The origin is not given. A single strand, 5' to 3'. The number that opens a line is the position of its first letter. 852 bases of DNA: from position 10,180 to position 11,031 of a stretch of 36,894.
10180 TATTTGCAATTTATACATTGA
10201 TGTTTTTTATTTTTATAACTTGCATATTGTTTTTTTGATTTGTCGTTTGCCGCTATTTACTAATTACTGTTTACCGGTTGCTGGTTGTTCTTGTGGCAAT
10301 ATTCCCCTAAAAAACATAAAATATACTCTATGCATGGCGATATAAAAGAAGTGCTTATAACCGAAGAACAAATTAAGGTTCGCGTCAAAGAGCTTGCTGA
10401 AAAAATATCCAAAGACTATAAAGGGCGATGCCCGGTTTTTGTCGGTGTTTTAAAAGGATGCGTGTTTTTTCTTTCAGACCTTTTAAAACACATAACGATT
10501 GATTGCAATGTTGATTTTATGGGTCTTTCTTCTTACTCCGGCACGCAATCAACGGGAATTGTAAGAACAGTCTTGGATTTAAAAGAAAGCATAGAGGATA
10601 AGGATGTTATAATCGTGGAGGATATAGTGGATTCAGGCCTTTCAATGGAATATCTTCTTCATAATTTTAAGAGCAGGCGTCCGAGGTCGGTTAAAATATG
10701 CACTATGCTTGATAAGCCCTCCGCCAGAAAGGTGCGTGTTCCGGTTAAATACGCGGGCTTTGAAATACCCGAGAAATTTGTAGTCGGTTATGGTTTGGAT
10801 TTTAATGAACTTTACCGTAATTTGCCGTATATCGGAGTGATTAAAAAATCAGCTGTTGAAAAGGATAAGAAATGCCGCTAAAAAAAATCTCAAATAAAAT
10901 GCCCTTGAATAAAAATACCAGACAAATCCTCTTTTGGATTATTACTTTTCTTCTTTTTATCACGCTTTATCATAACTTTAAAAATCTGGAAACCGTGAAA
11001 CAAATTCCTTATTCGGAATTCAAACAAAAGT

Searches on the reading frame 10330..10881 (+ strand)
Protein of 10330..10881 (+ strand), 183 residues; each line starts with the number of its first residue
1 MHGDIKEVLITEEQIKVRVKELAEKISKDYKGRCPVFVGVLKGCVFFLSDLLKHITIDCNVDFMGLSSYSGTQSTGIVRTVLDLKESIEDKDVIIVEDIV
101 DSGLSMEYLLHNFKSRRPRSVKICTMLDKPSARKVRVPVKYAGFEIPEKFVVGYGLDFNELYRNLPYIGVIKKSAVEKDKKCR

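Call 50: search_protein_families(library=pfam, proteins=[window:10330-10881:+], max_evalue=0.001)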
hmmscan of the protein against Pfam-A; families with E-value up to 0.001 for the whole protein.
window:10330-10881:+ (183 aa): 1 family
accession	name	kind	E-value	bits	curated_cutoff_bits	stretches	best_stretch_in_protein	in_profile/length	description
PF00156.33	Pribosyltran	-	1e-30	106.6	26.3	1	13-158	9-157/158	Phosphoribosyl transferase domain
